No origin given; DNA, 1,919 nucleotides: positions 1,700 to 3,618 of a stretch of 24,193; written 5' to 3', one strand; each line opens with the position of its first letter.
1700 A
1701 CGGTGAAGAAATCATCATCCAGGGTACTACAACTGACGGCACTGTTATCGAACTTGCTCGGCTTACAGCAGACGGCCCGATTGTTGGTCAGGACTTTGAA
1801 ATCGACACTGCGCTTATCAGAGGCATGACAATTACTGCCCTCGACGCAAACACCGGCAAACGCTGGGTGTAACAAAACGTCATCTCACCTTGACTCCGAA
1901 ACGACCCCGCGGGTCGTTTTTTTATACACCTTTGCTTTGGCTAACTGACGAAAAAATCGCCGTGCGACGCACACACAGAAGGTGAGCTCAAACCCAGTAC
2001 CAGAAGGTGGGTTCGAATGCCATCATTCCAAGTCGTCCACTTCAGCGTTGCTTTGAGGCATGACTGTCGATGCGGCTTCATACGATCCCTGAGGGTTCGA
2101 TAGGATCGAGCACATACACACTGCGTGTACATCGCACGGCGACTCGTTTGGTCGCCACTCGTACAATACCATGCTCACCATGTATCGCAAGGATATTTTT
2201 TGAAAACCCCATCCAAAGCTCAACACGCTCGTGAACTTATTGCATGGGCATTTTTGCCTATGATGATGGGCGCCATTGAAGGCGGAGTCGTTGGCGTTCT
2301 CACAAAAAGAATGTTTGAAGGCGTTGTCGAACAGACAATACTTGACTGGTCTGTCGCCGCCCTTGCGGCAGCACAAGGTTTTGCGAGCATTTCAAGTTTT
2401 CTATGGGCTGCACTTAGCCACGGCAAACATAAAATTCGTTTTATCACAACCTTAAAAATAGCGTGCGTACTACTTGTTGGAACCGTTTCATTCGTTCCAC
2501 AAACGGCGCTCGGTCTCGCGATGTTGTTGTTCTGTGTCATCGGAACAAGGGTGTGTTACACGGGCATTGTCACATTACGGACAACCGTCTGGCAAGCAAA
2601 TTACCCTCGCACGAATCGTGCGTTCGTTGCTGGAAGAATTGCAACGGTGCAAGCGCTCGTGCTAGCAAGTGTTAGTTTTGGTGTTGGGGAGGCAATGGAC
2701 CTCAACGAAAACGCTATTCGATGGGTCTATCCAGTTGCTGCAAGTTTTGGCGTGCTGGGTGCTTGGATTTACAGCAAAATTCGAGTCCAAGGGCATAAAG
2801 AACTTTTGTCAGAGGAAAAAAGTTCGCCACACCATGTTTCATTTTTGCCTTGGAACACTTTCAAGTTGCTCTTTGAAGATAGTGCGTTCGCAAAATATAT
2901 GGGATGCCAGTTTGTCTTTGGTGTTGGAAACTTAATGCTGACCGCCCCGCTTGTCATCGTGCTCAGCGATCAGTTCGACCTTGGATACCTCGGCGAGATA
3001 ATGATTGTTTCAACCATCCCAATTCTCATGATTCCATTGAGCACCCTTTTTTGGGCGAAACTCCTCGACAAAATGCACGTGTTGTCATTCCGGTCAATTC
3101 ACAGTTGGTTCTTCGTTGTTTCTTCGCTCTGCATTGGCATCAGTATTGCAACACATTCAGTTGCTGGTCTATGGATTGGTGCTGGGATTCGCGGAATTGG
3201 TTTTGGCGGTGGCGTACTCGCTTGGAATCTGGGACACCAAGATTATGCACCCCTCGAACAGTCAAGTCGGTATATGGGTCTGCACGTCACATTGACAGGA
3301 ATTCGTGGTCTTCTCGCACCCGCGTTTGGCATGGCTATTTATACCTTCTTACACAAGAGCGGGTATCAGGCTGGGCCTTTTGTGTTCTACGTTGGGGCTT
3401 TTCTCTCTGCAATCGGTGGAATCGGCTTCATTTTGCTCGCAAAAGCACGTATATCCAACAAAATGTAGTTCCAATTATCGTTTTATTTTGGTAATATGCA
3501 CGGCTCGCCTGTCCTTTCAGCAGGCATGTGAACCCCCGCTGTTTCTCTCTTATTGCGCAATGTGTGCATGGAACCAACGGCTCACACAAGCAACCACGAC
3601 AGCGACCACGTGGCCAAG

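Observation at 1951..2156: Unannotated ~190-nt 6S-like RNA hidden under spurious ORFs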

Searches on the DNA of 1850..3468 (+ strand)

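Call 4: search_rna_families(source=window, start=1850, end=2260, threshold=evalue, max_evalue=10, show_alignments=5)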
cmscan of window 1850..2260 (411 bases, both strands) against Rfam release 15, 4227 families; matches with E-value up to 10: 2.
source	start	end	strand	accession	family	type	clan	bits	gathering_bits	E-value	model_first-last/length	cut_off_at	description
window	1955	2143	-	RF00013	6S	Gene;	-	32.3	46.4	5.5e-05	1-187/187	no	6S / SsrS RNA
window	1894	1961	+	RF02276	Hammerhead_II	Gene; ribozyme;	CL00010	14.4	37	3.6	1-66/66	no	Hammerhead ribozyme (type II)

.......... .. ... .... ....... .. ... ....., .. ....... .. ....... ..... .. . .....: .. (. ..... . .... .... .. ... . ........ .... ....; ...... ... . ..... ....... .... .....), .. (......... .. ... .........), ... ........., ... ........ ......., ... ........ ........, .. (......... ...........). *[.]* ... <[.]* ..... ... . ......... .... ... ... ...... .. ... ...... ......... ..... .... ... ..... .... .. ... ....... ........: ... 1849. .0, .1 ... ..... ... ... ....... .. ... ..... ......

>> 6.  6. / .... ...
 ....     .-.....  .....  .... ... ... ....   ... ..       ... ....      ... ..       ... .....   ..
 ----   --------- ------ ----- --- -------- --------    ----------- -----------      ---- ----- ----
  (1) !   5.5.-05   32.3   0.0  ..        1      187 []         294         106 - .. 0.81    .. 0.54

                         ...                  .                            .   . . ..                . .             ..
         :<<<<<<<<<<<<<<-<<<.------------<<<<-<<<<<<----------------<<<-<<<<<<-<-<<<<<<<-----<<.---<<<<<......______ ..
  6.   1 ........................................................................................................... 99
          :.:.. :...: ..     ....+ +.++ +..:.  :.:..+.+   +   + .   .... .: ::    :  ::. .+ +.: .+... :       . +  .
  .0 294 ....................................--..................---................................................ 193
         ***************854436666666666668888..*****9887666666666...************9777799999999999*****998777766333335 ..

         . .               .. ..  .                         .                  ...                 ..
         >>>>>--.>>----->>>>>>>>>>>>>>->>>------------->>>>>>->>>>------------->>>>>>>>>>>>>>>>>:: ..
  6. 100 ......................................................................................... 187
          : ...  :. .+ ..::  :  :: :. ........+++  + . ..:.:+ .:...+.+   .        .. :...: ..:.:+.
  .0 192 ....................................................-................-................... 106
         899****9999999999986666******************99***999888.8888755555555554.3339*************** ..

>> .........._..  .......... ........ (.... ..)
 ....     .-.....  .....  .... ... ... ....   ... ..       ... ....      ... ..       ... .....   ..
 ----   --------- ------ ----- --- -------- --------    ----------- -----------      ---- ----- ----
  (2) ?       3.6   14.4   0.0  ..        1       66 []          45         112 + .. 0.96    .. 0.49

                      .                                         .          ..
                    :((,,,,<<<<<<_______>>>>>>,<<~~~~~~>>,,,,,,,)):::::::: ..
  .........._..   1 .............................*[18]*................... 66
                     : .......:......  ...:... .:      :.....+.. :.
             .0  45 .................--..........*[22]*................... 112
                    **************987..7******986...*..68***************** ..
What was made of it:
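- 1955..2143 (-): Core matched end to end by the Rfam 6S/SsrS model RF00013 (model positions 1-187). 32.3 bits, E 5.5e-5, below the gathering score of 46.4 (call 4)
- On 6S RNA (RF00013): 32.3 bits, E 5.5e-5 for the 411-nt region (about 3e-3 when scaled to the whole window), model positions 1-187 (call 4).
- Closest known: 6S RNA / SsrS, Rfam RF00013. Same: Full-length alignment to the model, with matches at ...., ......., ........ and GG.UU (call 4).
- Closest known: 6S-Flavo. Different: No match to any such family at E up to 10 in the region (call 4).
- RF00013 is the only notable Rfam hit: 32.3 bits, E 5.5e-5, full length, minus strand (call 4). It matches the consensus's conserved sequence blocks, not only its helices (call 4).
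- Tried and rejected: Rejected as chance (call 4).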

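Call 15: search_rna_families(sources=[L006, L007, L013, L018, L011, L021, L022], threshold=evalue, max_evalue=1, show_alignments=3)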
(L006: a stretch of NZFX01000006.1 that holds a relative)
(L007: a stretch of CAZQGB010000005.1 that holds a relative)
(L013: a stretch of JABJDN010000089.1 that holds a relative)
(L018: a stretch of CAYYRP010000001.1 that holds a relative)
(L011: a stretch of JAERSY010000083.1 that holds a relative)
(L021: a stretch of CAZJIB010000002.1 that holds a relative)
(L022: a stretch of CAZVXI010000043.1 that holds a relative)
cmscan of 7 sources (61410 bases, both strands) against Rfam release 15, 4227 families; matches with E-value up to 1: 6.
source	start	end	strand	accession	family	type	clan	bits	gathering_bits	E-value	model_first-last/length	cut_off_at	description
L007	3738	3929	-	RF00013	6S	Gene;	-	33.5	46.4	0.0043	1-187/187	no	6S / SsrS RNA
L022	3179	3359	-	RF00013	6S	Gene;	-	27.4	46.4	0.12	1-187/187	no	6S / SsrS RNA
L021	7303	7366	+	RF00506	Thr_leader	Cis-reg; leader;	-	26.9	55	0.69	1-118/118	no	Threonine operon leader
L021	3704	3883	-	RF00013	6S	Gene;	-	25.7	46.4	0.31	1-187/187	no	6S / SsrS RNA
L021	4957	5011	-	RF01130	sR46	Gene; snRNA; snoRNA; CD-box;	-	21.9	50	0.79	1-56/56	no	Small nucleolar RNA sR46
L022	4789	4846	-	RF01136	sR28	Gene; snRNA; snoRNA; CD-box;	-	20.3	39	0.51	1-55/55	no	Small nucleolar RNA sR28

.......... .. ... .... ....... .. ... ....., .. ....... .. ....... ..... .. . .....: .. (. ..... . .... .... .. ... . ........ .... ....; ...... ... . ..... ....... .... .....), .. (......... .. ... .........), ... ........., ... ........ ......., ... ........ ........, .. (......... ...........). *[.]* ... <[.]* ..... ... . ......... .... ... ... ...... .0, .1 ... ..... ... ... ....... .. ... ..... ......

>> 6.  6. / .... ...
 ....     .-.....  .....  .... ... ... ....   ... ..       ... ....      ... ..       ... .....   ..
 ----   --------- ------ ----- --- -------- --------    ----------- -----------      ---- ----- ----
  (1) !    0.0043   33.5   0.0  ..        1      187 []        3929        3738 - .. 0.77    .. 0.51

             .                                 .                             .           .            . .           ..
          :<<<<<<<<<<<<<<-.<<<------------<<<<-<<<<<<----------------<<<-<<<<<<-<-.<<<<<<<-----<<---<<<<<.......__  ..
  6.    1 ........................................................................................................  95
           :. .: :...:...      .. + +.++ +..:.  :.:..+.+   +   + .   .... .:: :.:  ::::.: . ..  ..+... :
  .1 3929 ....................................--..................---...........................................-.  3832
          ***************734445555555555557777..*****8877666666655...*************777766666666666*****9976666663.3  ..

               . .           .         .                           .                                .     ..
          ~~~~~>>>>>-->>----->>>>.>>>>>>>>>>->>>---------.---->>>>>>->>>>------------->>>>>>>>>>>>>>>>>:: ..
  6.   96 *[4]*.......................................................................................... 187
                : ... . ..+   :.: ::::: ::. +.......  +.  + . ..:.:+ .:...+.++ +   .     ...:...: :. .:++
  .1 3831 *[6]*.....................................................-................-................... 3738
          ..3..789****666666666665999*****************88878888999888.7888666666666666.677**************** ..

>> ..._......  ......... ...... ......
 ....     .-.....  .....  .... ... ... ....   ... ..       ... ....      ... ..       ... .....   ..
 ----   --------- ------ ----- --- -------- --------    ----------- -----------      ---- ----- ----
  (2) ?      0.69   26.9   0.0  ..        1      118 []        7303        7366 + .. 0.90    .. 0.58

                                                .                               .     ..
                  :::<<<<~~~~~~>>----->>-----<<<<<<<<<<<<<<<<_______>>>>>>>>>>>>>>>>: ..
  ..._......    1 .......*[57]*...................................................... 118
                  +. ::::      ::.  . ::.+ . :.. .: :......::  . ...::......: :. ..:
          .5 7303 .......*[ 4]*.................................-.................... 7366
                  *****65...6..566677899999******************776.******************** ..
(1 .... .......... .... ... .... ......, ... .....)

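Call 35: build_rna_model(alignment_id=A1, structure=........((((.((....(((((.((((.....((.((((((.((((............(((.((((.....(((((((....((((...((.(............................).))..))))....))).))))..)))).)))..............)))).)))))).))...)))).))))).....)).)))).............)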
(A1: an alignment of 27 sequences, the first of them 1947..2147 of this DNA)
Model R1 built from alignment A1 (27 sequences, 221 columns); structure: as given.
model positions 202; base pairs 48; branch points 0; effective number of sequences 2.33; information 0.59 bits per position. Calibrated on 0.2 Mb of random sequence (short: E-values are rough).
structure used (alignment columns):
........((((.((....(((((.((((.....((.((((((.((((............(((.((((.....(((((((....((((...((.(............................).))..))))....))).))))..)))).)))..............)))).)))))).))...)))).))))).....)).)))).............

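Call 37: search_with_rna_model(model_id=R1, sources=[L029, L030, L031, L032, L033, L034, L035, L036, L037, L038, L039, L040, L041, L042, L043, L044, L045, L046, L047, L048, L049, L050, L051, L052, L053, L054, L055, L056, L057, L058, L059, L060, L061, L062, L063, L064, L065, L066, L067, L068, L069, L070, L071, L072, L073, L074, L075, L076, L077, L078, L079, L080, L081, L082, L083, L084, L085, L086, L087, L088, L089, L090, L091, L092, L093, L094, L095, L096, L097, L098, L099, L100, L101, L102, L103, L104, L105, L106, L107, L108, L109, L110, L111, L112, L113, L114, L115, L116, L117, L118, L119, L120, L121, L122, L123, L124, L125, L126, L127, L128], max_evalue=0.01)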
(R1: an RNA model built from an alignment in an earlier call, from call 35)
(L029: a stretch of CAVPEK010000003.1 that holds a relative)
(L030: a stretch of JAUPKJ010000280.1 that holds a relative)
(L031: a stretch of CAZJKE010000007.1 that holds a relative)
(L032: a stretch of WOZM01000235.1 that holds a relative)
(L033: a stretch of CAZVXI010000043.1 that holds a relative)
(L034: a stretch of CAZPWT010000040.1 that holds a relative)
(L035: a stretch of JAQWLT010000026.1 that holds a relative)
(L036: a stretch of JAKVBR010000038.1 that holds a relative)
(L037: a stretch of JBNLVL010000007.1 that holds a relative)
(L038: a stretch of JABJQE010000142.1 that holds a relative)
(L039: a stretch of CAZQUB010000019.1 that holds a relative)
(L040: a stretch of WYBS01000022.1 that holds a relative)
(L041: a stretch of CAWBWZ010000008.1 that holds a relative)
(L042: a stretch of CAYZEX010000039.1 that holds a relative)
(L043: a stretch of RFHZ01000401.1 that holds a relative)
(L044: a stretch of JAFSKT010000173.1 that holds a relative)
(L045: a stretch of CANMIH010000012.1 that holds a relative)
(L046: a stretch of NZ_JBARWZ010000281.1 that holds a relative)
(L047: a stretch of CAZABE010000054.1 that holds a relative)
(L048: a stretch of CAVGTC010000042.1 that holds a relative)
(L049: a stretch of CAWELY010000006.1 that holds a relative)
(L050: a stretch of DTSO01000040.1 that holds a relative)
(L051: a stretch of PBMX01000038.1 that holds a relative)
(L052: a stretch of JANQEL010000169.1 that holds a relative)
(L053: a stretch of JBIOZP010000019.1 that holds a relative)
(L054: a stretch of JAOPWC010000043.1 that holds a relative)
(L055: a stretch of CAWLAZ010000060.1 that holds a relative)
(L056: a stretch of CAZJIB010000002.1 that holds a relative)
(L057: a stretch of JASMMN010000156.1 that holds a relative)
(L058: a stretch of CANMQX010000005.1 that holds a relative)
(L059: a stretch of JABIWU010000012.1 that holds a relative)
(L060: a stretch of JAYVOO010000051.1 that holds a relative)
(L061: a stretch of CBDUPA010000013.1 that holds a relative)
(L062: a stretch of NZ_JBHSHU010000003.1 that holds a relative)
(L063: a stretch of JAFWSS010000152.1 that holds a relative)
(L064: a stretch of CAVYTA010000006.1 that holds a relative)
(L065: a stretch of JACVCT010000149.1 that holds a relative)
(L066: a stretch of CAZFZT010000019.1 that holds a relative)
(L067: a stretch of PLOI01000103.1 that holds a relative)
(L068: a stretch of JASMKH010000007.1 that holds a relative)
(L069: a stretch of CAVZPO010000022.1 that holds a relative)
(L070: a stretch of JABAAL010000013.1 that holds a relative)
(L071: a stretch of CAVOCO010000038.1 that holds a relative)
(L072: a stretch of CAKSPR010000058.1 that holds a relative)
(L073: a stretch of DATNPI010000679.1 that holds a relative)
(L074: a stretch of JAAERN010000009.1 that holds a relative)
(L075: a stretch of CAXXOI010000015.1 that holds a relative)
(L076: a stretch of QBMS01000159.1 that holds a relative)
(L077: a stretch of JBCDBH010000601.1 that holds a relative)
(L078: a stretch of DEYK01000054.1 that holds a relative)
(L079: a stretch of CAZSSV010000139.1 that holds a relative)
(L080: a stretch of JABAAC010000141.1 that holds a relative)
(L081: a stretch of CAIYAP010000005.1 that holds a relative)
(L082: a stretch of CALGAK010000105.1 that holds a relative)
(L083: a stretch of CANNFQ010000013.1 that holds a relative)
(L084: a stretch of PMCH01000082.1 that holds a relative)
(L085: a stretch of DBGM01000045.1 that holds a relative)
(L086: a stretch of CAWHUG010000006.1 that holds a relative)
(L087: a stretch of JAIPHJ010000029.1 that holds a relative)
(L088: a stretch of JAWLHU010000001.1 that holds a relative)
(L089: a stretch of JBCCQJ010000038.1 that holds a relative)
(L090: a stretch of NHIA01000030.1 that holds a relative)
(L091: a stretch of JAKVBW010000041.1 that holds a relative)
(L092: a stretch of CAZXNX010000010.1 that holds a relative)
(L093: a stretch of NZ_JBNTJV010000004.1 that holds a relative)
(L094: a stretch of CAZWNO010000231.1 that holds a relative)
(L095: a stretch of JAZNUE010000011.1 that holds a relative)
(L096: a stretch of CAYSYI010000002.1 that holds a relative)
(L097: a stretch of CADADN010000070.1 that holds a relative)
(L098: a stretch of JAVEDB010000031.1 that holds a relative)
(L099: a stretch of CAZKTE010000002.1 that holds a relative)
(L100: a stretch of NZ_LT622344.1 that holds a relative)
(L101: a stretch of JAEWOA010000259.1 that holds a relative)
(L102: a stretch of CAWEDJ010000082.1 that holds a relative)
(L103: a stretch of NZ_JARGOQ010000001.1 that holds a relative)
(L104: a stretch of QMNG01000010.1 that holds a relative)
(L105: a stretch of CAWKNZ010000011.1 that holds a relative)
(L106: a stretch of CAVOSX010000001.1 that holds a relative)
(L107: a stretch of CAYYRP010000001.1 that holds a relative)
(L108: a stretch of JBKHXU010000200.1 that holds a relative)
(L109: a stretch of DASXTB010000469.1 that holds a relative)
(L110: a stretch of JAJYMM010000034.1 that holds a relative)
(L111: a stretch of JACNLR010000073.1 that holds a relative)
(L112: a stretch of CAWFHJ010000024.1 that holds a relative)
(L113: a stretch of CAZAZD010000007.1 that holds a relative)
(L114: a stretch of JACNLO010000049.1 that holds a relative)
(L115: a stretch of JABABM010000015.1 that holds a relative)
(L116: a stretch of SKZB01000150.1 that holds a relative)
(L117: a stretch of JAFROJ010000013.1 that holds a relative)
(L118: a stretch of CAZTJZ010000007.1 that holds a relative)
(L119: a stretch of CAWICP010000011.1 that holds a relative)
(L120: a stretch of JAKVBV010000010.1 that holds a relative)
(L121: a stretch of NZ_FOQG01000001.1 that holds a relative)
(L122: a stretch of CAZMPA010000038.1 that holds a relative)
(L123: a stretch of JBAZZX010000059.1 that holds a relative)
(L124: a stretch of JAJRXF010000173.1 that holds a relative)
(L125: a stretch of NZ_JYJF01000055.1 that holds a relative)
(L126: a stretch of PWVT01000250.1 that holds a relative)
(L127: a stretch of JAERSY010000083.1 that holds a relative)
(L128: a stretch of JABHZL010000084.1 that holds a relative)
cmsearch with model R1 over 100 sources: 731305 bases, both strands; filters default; matches with E-value up to 0.01: 47.
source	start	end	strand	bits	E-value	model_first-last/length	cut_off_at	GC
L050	868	1067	-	210.5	3e-51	1-202/202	no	0.51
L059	510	709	+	209.6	5.1e-51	1-202/202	no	0.51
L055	4531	4731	-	207.9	1.4e-50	1-202/202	no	0.5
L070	2111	2311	-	205.9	4.4e-50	1-202/202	no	0.51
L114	688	890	-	204.4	1.1e-49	1-202/202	no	0.47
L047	298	499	+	203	2.4e-49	1-202/202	no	0.5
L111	2274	2474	+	199.5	1.9e-48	1-202/202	no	0.5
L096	5643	5851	-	196.7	1e-47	1-202/202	no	0.52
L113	2854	3055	+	196.6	1.1e-47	1-202/202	no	0.51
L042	152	354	-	192.5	1.2e-46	1-202/202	no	0.45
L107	1860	2050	+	160.2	2.2e-38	1-202/202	no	0.52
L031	7333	7524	-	155.7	3e-37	1-202/202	no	0.67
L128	7756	7946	-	154.1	7.6e-37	1-202/202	no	0.5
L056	4235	4426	+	153.5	1.1e-36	1-202/202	no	0.67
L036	5195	5385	-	144.8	1.8e-34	1-202/202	no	0.5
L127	555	749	-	142.5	6.9e-34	1-202/202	no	0.5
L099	2648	2836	-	130.1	1.1e-30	1-202/202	no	0.63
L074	5481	5611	+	107.9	4.8e-25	28-170/202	no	0.63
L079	890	1020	+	107.9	5e-25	28-170/202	no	0.68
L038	2480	2662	-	107.1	7.9e-25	1-202/202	no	0.63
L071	1385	1577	+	106.1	1.4e-24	1-202/202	no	0.64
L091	439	621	+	105.8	1.7e-24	1-202/202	no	0.65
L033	1314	1518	-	105.7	1.8e-24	1-202/202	no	0.59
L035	251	381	-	104.3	4.1e-24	28-170/202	no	0.61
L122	3245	3375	-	104.1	4.6e-24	28-170/202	no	0.68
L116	5065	5263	+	103.6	6.1e-24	1-202/202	no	0.66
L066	5173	5302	-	102.4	1.3e-23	27-171/202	no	0.6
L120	2618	2800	-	101.3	2.4e-23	1-202/202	no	0.64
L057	810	993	-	101.1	2.8e-23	1-202/202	no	0.62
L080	4578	4767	-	100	5.1e-23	1-202/202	no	0.61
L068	1402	1532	-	98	1.7e-22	28-170/202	no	0.69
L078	4645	4831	-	90.7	1.2e-20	1-202/202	no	0.63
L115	7696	7848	+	86.3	1.6e-19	22-176/202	no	0.61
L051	1234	1383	-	86.1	1.8e-19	22-176/202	no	0.65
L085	4038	4223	+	80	6.7e-18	1-202/202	no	0.63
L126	1931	2120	+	79.3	9.9e-18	1-202/202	no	0.62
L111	2269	2469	-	32.7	8e-06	1-202/202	no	0.5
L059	505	704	-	32.2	1.1e-05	1-202/202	no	0.5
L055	4536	4736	+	31.8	1.4e-05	1-202/202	no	0.5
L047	293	494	-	31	2.1e-05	1-202/202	no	0.5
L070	2116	2316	+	30.9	2.3e-05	1-202/202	no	0.51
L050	873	1072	+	30.8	2.5e-05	1-202/202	no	0.51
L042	157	359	+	30.6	2.7e-05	1-202/202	no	0.45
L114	693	895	+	29.2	6.4e-05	1-202/202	no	0.46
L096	5648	5856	+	22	0.0045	1-202/202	no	0.51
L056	4230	4421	-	21.6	0.0056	1-202/202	no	0.66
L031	7338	7529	+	21.1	0.0076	1-202/202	no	0.66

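Call 38: search_with_rna_model(model_id=R1, sources=[window, L129, L130, L131, L132, L133, L134, L135, L136, L137, L138, L139, L140, L141, L142, L143, L144, L145, L146, L023, L028], max_evalue=0.01)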
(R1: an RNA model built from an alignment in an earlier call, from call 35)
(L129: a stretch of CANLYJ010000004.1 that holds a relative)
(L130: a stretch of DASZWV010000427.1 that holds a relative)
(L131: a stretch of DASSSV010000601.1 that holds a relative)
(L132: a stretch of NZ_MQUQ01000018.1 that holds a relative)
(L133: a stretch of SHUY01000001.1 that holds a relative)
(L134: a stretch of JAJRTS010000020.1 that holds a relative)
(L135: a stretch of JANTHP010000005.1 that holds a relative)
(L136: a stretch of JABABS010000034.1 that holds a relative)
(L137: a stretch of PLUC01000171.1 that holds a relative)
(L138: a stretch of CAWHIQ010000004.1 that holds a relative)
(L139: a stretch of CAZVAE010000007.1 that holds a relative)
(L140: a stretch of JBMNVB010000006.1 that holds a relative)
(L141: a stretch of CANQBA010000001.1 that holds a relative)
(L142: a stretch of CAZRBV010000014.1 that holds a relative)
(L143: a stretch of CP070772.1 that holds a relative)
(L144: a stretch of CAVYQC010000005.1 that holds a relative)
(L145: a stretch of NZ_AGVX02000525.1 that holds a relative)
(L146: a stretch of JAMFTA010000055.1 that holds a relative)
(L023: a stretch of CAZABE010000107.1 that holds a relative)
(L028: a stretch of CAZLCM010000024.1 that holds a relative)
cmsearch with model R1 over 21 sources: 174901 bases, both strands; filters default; matches with E-value up to 0.01: 7.
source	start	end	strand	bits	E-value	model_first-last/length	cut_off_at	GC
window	1947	2147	-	202.2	9.6e-50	1-202/202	no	0.54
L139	4891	5102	-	188.3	3.3e-46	1-202/202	no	0.47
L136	3001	3191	-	154.7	1.3e-37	1-202/202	no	0.53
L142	75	262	+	107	2e-25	1-202/202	no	0.65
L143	2719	2895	-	105.2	5.6e-25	1-202/202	no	0.63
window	1952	2152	+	26.5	7.2e-05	1-202/202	no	0.53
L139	4896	5107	+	25.7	0.00012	1-202/202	no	0.48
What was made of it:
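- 1951..2156 (-): Predicted primary transcript of the 6S-like RNA (about 206 nt). The 5' end is inferred from the promoter (G2156 lies 7 nt after the -10). The 3' end is inferred from the U tract. Own covariance model R1 scores 202 bits on the minus strand against 26.5 on the plus strand (call 38).
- The model scores 202 against 26.5 bits (call 38).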
